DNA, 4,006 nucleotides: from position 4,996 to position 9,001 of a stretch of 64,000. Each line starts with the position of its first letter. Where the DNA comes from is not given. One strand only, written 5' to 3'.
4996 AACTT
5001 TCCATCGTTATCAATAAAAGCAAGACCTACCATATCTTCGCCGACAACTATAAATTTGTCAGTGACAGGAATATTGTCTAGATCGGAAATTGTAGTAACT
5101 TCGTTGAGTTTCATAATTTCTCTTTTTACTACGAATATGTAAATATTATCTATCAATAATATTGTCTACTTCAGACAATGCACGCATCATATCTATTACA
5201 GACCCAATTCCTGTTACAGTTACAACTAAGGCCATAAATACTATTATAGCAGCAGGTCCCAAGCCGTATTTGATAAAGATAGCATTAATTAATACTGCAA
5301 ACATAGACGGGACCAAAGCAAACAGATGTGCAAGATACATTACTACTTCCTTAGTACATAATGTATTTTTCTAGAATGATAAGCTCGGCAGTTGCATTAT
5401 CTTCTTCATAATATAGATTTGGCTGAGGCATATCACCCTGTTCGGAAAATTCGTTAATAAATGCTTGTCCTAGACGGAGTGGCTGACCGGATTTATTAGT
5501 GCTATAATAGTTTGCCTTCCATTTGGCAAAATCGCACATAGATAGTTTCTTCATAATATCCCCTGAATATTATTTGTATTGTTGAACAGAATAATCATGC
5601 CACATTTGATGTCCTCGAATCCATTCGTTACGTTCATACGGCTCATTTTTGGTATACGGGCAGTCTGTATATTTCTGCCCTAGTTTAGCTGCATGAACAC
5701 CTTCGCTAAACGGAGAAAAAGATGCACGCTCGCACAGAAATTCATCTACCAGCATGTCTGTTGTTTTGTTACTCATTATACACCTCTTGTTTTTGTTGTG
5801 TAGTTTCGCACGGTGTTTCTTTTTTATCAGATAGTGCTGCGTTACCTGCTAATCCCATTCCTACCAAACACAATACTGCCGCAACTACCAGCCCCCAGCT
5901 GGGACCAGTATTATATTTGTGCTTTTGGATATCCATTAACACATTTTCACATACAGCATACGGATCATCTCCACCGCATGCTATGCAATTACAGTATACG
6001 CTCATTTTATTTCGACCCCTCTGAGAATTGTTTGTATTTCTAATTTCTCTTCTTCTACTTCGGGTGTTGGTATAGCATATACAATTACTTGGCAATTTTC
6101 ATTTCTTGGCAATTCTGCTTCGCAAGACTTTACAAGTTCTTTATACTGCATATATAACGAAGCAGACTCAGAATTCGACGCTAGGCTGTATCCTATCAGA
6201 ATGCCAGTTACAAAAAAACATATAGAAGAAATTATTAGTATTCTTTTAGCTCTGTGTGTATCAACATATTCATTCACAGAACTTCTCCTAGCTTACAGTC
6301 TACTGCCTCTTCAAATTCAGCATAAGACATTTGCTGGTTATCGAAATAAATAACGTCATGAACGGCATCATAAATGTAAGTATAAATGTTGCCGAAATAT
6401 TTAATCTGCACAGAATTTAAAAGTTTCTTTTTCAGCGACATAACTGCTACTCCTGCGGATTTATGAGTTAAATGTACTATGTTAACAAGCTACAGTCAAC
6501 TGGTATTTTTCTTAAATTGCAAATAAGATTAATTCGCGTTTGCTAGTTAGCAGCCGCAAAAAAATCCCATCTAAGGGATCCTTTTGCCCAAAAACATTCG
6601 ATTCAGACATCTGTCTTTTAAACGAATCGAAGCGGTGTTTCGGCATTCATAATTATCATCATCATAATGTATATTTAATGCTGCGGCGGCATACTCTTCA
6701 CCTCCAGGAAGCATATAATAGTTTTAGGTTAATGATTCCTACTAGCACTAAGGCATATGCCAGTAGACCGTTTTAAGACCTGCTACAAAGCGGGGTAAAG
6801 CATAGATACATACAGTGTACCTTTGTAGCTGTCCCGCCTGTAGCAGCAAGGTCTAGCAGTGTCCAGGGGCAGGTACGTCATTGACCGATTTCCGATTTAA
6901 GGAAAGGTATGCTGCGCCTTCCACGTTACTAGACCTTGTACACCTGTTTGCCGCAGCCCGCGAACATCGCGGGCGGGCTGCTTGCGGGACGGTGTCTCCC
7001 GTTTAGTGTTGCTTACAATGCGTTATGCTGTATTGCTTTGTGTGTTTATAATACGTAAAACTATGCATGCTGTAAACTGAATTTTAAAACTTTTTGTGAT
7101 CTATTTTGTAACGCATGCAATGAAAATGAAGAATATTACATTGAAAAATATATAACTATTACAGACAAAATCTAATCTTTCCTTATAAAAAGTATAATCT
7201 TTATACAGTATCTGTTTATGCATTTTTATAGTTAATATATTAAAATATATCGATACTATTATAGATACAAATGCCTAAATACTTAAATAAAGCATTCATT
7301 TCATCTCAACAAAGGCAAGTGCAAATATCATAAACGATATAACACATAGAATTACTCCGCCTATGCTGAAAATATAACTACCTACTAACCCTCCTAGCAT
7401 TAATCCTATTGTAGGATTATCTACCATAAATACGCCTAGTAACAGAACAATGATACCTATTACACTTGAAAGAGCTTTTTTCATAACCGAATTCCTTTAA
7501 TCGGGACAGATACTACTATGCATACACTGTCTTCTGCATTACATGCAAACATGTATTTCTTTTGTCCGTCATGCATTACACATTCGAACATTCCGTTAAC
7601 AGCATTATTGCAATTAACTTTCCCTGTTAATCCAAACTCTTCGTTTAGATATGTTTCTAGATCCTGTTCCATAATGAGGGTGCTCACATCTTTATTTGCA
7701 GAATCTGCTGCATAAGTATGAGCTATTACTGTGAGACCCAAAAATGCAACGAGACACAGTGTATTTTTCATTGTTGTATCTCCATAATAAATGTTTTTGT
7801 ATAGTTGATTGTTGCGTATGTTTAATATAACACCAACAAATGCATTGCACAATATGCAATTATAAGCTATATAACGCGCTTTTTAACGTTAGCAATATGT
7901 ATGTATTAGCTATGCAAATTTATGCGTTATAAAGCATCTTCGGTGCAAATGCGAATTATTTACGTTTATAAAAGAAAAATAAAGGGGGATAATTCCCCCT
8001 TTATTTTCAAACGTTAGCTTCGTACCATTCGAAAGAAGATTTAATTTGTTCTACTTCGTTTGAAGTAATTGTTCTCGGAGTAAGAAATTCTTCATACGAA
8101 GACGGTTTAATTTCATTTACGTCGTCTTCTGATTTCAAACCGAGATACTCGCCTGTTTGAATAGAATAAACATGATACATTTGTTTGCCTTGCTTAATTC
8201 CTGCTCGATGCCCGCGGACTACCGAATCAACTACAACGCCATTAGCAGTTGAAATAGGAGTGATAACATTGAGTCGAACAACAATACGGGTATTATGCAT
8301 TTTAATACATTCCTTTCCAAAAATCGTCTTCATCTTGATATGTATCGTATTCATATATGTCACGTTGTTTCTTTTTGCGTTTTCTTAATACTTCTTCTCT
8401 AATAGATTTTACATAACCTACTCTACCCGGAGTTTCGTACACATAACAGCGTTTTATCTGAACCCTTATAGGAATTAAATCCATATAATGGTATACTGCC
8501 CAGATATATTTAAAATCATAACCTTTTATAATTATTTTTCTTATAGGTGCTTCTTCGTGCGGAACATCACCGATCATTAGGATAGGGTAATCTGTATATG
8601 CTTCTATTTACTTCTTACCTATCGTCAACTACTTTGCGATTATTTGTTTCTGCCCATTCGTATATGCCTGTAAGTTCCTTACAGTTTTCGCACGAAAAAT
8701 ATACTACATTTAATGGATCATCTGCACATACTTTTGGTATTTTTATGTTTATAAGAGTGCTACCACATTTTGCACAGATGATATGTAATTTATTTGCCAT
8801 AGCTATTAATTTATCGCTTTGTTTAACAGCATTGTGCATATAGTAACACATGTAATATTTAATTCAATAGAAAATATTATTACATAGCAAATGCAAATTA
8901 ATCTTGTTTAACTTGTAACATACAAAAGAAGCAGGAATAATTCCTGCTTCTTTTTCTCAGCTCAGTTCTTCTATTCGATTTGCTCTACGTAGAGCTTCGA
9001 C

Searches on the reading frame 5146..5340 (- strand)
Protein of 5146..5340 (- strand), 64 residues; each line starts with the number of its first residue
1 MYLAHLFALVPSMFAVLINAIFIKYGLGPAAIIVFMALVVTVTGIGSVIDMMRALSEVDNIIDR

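Call 46: search_protein_families(library=pfam, max_evalue=0.01, proteins=[window:5146-5340:-])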
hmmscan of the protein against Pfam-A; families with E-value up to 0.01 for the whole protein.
window:5146-5340:- (64 aa): 1 family
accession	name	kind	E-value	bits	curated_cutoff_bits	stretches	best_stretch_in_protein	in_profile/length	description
PF17537.7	DUF5455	-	0.0014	19.6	25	1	5-45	6-46/102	Family of unknown function (DUF5455)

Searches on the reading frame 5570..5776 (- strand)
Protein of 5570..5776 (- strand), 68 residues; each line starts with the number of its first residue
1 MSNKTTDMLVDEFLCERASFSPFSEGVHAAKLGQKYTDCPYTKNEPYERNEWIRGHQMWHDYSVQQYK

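Call 46: search_protein_families(library=pfam, max_evalue=0.01, proteins=[window:5570-5776:-])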
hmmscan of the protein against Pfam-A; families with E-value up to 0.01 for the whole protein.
window:5570-5776:- (68 aa): 1 family
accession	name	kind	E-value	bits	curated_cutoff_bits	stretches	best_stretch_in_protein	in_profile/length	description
PF04957.18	RMF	-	2.5e-05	24.7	27.9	1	22-57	12-46/53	Ribosome modulation factor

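Call 61: search_protein_families(library=phrogs, max_evalue=0.001, proteins=[window:5570-5776:-])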
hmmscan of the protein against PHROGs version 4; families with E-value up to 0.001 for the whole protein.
window:5570-5776:- (68 aa): 1 family
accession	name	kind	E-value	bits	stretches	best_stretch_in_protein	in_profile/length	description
phrog_10492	-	unknown function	0.0009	20.3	0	19-61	11-50/61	-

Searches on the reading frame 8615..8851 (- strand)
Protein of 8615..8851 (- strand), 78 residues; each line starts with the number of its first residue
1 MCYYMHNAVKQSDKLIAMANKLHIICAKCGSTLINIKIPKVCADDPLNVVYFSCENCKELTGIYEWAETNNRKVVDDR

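Call 46: search_protein_families(library=pfam, max_evalue=0.01, proteins=[window:8615-8851:-])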
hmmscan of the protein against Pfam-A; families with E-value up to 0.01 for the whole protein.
window:8615-8851:- (78 aa): 1 family
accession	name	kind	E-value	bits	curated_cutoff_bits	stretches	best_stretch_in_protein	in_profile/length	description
PF10058.14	Zn_ribbon_10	-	0.0092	16.1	24.2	0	44-68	12-38/54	ER junction formation factor lunapark, zinc ribbon finger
